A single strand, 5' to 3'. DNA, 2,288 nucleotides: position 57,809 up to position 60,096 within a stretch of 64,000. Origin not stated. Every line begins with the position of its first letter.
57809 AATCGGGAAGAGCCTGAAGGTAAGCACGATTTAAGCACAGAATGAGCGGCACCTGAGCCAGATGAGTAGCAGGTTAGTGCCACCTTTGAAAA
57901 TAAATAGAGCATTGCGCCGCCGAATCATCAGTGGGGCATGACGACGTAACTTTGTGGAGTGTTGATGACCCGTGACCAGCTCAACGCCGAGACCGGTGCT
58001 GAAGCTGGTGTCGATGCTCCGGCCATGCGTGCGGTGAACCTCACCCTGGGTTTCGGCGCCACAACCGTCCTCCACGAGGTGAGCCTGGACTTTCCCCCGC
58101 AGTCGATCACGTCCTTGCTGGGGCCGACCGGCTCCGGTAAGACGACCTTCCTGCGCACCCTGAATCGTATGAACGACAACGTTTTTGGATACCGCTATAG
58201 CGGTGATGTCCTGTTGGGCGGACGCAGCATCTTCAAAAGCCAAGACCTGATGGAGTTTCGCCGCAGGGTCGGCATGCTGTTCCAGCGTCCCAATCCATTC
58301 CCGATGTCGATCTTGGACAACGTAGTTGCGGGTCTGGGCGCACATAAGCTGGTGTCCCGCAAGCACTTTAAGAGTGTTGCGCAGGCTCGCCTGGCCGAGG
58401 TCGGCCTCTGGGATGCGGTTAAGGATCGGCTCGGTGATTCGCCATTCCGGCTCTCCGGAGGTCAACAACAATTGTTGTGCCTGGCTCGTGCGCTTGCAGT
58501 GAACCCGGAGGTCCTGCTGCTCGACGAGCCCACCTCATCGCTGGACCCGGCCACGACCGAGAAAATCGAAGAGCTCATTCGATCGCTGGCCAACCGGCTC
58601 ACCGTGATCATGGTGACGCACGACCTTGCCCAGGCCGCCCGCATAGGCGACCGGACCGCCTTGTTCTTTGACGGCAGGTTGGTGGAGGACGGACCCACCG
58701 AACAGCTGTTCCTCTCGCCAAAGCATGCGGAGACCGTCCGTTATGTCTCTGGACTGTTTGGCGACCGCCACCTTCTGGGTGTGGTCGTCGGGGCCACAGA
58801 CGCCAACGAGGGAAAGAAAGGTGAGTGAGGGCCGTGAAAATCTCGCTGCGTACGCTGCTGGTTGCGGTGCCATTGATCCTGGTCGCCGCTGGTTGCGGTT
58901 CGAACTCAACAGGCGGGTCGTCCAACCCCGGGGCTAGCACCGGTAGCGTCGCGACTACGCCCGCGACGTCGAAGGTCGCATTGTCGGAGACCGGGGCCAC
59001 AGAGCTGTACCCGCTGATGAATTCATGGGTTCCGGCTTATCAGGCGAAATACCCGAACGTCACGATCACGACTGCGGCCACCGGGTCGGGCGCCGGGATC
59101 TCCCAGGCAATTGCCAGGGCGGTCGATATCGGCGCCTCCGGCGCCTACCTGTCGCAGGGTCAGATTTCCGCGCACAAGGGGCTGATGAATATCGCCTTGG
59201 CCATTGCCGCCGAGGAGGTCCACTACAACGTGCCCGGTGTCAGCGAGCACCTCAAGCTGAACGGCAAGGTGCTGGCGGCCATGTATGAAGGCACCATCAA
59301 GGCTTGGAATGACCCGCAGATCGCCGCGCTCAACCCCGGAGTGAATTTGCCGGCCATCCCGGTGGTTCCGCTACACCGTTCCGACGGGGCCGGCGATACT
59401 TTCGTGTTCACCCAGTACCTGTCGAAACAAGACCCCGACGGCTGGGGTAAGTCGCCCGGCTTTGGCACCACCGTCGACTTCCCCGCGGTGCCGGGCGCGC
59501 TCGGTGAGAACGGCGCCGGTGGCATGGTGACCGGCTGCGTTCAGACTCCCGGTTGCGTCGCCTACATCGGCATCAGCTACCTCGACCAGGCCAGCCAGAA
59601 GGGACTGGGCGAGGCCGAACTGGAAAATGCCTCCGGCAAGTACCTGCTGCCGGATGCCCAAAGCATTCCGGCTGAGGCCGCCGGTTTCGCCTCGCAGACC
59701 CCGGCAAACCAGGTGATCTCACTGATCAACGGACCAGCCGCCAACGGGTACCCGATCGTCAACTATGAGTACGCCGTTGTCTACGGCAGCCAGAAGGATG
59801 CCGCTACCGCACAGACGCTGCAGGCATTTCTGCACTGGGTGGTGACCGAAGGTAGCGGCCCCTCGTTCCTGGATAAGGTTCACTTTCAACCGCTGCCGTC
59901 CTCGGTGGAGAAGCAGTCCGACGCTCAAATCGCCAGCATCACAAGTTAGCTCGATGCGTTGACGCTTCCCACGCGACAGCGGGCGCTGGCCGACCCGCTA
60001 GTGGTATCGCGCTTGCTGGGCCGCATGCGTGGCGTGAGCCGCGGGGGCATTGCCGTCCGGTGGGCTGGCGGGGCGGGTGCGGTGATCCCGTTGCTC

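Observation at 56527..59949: Both PstS paralogues show parallel rewiring of the phosphate pocket: possible repurposed ABC importer and kinase sensor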

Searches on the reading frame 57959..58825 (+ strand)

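Call 47: search_protein_families(library=ncbifam, proteins=[window:57959-58825:+], max_evalue=0.00001)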
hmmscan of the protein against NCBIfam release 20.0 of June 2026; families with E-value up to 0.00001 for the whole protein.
window:57959-58825:+ (289 aa): 181 families (the best 25 are shown)
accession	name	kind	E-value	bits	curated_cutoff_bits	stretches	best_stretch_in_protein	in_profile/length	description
NF010864.0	PRK14271.1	equivalog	6.8e-146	484.5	561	1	6-269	4-268/276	phosphate ABC transporter ATP-binding protein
TIGR00972.1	3a0107s01c2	equivalog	8.7e-101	336.4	343.2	1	23-268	2-248/248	phosphate ABC transporter ATP-binding protein PstB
NF010860.0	PRK14267.1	equivalog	6.9e-70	235.6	412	1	22-268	4-253/253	phosphate ABC transporter ATP-binding protein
NF010840.0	PRK14246.1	equivalog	7.6e-57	192.9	425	1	28-265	16-254/257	phosphate ABC transporter ATP-binding protein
NF010851.0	PRK14258.1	subfamily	2e-56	191.3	425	1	21-263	6-256/261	phosphate ABC transporter ATP-binding protein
NF008428.0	PRK11264.1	equivalog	2.4e-47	161.2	406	1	26-264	7-245/250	L-cystine ABC transporter ATP-binding protein TcyN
TIGR04521.1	ECF_ATPase_2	equivalog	7.2e-43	146.7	330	1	35-259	18-241/279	energy-coupling factor transporter ATPase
NF007027.0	PRK09493.1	equivalog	7.9e-43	146.5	379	1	27-255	6-228/240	glutamine ABC transporter ATP-binding protein GlnQ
TIGR03258.1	PhnT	equivalog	2.4e-41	142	499.15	1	26-282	12-256/359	2-aminoethylphosphonate ABC transport system ATP-binding subunit PhnT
TIGR03005.1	ectoine_ehuA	equivalog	5e-41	140.6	345.4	1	27-264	5-248/252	ectoine/hydroxyectoine ABC transporter ATP-binding protein EhuA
TIGR03265.1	PhnT2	equivalog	1.3e-39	136.4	457.7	1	27-257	9-229/353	putative 2-aminoethylphosphonate ABC transporter ATP-binding protein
NF008338.0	PRK11124.1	equivalog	1.4e-37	129.5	369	1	27-264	7-241/242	arginine ABC transporter ATP-binding protein ArtP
TIGR02315.1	ABC_phnC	equivalog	2.6e-37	128.5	266.1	1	26-250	5-233/243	phosphonate ABC transporter ATP-binding protein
TIGR01186.1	proV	subfamily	3.2e-37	128.5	326.6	1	33-271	4-234/363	betaine/proline/choline family ABC transporter ATP-binding protein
TIGR00968.1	3a0106s01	subfamily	3.9e-37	128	342.75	1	27-259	5-227/237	sulfate ABC transporter ATP-binding protein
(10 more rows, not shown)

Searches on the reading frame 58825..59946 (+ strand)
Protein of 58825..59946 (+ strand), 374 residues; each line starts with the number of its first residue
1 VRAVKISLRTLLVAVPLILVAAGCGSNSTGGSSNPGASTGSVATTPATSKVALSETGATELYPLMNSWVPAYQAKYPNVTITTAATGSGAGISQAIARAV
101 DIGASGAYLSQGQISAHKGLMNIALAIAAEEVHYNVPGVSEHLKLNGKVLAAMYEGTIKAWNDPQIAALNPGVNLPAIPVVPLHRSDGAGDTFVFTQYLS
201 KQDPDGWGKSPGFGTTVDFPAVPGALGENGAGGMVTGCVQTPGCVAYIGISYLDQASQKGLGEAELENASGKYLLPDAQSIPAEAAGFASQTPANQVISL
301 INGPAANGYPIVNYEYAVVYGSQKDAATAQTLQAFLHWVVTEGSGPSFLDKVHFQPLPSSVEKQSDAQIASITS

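Call 4: search_solved_structures(query=window:58825-59946:+, show_alignments=3)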
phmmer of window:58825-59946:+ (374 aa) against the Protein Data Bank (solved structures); distinct sequences matched with E-value up to 0.001: 25.
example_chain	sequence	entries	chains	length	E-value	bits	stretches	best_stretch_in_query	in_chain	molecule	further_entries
7dm1_B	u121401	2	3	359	5.9e-175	584.4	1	25-374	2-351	Phosphate-binding protein PstS 1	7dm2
1pc3_A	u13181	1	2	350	9.6e-175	583.7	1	25-374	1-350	Phosphate-binding protein 1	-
35yt_A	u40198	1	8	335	1.4e-45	158.8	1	52-368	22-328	Phosphate-binding protein PstS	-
8ods_A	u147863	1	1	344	1.8e-43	151.9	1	36-368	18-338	Phosphate-binding protein PstS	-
2z22_X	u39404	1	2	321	1.2e-42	149.2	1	52-365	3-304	Periplasmic phosphate-binding protein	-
5wnn_A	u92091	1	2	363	1.5e-40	142.2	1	52-364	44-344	Phosphate-binding protein PstS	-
1ixg_A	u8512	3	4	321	3.5e-40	141.1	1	52-365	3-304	PHOSPHATE-BINDING PROTEIN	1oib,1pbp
9k3s_E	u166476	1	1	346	1.3e-39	139.2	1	38-365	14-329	Phosphate-binding protein PstS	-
1ixi_A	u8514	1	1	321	3e-39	138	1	52-365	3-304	PHOSPHATE-BINDING PROTEIN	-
1ixh_A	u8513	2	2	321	3.7e-39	137.7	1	52-365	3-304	PHOSPHATE-BINDING PROTEIN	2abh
9k3x_E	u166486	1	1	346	3.9e-39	137.6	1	38-365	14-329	Phosphate-binding protein PstS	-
1a54_A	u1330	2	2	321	4.1e-39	137.5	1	52-365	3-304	Phosphate-binding protein PstS | PHOSPHATE-BINDING PROTEIN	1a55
1a40_A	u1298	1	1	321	9.5e-39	136.3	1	52-365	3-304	PHOSPHATE-BINDING PERIPLASMIC PROTEIN PRECURSOR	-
1quk_A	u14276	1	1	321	2e-38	135.3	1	52-365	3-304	PHOSPHATE-BINDING PROTEIN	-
1qul_A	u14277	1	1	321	3.9e-38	134.3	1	52-365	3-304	PHOSPHATE-BINDING PROTEIN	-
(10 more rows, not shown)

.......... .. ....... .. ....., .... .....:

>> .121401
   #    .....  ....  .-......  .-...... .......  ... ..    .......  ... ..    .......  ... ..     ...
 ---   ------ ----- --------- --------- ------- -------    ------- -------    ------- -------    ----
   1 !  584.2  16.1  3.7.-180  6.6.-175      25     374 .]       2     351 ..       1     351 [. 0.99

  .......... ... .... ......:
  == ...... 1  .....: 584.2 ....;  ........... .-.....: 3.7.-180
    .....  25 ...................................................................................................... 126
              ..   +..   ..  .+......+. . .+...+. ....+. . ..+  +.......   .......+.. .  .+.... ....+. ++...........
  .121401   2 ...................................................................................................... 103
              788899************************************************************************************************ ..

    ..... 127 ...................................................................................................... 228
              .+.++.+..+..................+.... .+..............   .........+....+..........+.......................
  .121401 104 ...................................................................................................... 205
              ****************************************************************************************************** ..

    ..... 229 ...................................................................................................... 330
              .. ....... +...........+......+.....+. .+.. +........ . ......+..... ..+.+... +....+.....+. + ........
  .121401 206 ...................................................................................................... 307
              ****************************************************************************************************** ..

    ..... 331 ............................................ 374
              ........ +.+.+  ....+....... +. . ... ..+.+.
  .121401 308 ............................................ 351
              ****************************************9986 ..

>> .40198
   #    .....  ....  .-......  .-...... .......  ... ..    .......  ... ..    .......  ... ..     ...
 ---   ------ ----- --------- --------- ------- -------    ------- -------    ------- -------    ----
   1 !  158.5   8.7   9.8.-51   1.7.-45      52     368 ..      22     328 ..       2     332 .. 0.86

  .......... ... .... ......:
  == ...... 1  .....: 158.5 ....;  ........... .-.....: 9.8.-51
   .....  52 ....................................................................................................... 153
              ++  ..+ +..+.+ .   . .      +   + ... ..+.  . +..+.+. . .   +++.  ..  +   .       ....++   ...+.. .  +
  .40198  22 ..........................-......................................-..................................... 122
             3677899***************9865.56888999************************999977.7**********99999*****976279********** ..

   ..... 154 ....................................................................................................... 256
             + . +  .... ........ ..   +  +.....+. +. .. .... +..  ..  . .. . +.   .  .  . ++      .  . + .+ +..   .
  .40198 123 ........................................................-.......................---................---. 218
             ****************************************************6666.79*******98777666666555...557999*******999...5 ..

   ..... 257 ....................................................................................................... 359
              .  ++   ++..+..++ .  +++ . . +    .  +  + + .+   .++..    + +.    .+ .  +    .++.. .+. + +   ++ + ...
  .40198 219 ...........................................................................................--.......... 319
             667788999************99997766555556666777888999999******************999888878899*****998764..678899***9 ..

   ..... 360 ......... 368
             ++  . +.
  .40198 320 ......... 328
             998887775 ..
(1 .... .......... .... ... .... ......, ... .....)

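Call 6: find_homologous_proteins(query=window:58825-59946:+, max_evalue=1e-30)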
Query window:58825-59946:+ (374 aa): 2543 proteins with E <= 1e-30 among 8000 candidates; the best 120 are listed.
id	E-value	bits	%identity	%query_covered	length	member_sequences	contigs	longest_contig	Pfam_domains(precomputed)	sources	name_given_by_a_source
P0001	1.6e-230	782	95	100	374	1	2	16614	PF01547.31,PF12849.13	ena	-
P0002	4.0e-230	781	96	99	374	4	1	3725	PF01547.31,PF12849.13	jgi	jgi:phosphate transport system substrate-binding protein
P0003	1.2e-228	776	95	99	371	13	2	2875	PF01547.31,PF12849.13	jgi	jgi:phosphate transport system substrate-binding protein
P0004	1.2e-224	763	94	99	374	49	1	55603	PF01547.31,PF12849.13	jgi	jgi:phosphate transport system substrate-binding protein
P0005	2.7e-217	739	90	100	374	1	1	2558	PF01547.31,PF12849.13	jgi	jgi:phosphate transport system substrate-binding protein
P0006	2.7e-211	719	88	99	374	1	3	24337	PF01547.31,PF12849.13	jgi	jgi:phosphate transport system substrate-binding protein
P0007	4.0e-210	715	87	99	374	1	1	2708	PF01547.31,PF12849.13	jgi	jgi:phosphate transport system substrate-binding protein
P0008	4.5e-209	711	87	98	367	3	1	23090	PF01547.31,PF12849.13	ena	-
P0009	2.2e-208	709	86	99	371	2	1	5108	PF01547.31,PF12849.13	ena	-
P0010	3.0e-208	709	90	94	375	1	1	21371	PF01547.31,PF12849.13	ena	-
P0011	4.1e-208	708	85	99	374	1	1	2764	PF01547.31,PF12849.13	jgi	jgi:phosphate transport system substrate-binding protein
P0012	7.9e-208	707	86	99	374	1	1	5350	PF01547.31,PF12849.13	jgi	jgi:phosphate transport system substrate-binding protein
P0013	8.0e-208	707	86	99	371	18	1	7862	PF01547.31,PF12849.13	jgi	jgi:phosphate transport system substrate-binding protein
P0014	1.8e-207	706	87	99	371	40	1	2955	PF01547.31,PF12849.13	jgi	jgi:phosphate transport system substrate-binding protein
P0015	4.1e-207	705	88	94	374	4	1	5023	PF01547.31,PF12849.13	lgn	-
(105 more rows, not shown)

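Call 15: find_related_loci(query=A1, collection=genome_contigs, flank=10000)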
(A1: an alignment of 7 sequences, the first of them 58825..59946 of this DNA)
Query A1 (374 aa) in genome_contigs; peptide patterns used: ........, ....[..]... (x = any residue, [..] = any of these).
123 stretches matched a pattern; 75 encode a relative of the query (tblastn E <= 1e-3); 72 distinct loci.
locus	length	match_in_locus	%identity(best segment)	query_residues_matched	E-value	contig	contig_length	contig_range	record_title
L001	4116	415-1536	95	1-374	0e+0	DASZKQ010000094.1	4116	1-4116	MAG TPA_asm: Mycobacterium sp. isolate SMAG_U5842 k141_5233682, whole genome shotgun sequence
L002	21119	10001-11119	95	1-373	0e+0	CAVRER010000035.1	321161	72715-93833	MAG: uncultured Actinomycetota bacterium isolate MFD10071.bin.1.140 genome assembly, contig: contig_54476, whole genome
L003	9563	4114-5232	95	2-374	0e+0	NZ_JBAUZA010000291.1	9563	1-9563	MAG: Mycobacterium sp. isolate MFD09279_ilm_asm_bin23 k127_47930, whole genome shotgun sequence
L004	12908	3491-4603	94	4-374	0e+0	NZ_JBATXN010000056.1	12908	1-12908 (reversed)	MAG: Mycobacterium sp. isolate MFD04595_ilm_asm_bin22 k127_56339, whole genome shotgun sequence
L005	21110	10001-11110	86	4-373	0e+0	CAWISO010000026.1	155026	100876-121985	MAG: uncultured Actinomycetota bacterium isolate MFD09603.bin.2.281 genome assembly, contig: contig_41196, whole genome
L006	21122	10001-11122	89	1-374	0e+0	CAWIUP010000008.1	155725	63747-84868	MAG: uncultured Actinomycetota bacterium isolate MFD01872.bin.2.120 genome assembly, contig: contig_40994, whole genome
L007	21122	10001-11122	91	1-374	0e+0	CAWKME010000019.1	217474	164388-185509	MAG: uncultured Actinomycetota bacterium isolate MFD03044.bin.2.96 genome assembly, contig: contig_20903, whole genome s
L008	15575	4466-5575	84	4-373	0e+0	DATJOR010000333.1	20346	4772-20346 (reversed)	MAG TPA_asm: Mycobacterium sp. isolate SMAG_U14892 k141_3970994, whole genome shotgun sequence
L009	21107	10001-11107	84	4-374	0e+0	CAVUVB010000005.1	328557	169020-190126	MAG: uncultured Actinomycetota bacterium isolate MFD01213.bin.2.152 genome assembly, contig: contig_5778, whole genome s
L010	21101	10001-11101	83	8-374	0e+0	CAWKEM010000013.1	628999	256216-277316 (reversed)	MAG: uncultured Actinomycetota bacterium isolate MFD03044.bin.1.118 genome assembly, contig: contig_17055, whole genome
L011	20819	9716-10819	86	4-373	0e+0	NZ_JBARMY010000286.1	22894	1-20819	MAG: Mycobacterium sp. isolate MFD10947_ilm_asm_bin27 k127_132741, whole genome shotgun sequence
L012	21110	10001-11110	81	4-373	0e+0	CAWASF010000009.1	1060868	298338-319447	MAG: uncultured Actinomycetota bacterium isolate MFD02579.bin.1.106 genome assembly, contig: contig_2084, whole genome s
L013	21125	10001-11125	84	3-374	0e+0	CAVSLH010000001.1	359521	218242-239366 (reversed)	MAG: uncultured Actinomycetota bacterium isolate MFD05377.bin.1.164 genome assembly, contig: contig_103581, whole genome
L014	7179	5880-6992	81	4-374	0e+0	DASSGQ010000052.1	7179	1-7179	MAG TPA_asm: Mycobacterium sp. isolate SMAG_U1037 k141_1249473, whole genome shotgun sequence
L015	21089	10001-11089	82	9-373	0e+0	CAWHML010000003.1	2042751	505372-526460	MAG: uncultured Actinomycetota bacterium isolate MFD09603.bin.1.108 genome assembly, contig: contig_15681, whole genome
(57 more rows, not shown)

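Call 19: search_protein_representatives(protein=window:58825-59946:+)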
Query: 374 residues. Proteins with E-value up to 0.001 (for the whole library): 8707; up to 1e-10: 4711; up to 1e-30: 901. The best 150 are listed.
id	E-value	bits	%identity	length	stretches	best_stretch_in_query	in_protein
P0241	4.5e-117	407.2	40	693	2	44-362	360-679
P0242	2.7e-100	352.0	52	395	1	16-374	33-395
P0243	3.6e-98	345.0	35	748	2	46-372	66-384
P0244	1.1e-95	336.9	88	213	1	153-323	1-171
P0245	2.2e-95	335.9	49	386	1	8-372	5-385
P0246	7.8e-94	330.8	48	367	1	20-372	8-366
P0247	1.8e-93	329.5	51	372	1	7-373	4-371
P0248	1.7e-90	319.7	48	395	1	12-372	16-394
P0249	2.0e-88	313.0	34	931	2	44-361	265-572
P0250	2.6e-86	306.0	47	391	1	50-371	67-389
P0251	4.2e-86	305.3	44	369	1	13-372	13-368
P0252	2.9e-85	302.6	46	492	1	33-372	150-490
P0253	1.8e-84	300.0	45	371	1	49-370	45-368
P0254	2.7e-82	292.8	48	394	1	13-372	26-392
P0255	9.4e-82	291.0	48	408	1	13-364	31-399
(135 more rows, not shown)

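Call 47: search_protein_families(library=ncbifam, proteins=[window:58825-59946:+], max_evalue=0.00001)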
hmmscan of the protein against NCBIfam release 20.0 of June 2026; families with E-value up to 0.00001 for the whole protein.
window:58825-59946:+ (374 aa): 3 families
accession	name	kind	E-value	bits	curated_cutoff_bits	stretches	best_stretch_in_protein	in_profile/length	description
TIGR00975.1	3a0107s03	equivalog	5.1e-111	370.7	205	1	53-372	1-314/315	phosphate ABC transporter substrate-binding protein PstS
NF008171.0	PRK10918.1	equivalog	1.2e-45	156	339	1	38-365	14-329/346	phosphate ABC transporter substrate-binding protein PstS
TIGR02136.1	ptsS_2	subfamily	2.1e-19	69.9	206.6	1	17-345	14-283/295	phosphate ABC transporter substrate-binding protein PstS family protein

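Call 48: search_protein_families(library=pfam, proteins=[window:58825-59946:+], max_evalue=0.00001)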
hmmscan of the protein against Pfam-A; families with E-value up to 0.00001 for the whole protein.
window:58825-59946:+ (374 aa): 2 families
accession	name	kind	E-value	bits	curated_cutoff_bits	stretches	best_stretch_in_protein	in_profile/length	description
PF12849.12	PBP_like_2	-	4.5e-28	99.2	27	1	46-341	3-265/267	PBP superfamily domain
PF01547.30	SBP_bac_1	-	2.2e-20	74.3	26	1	65-343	10-304/307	Bacterial extracellular solute-binding protein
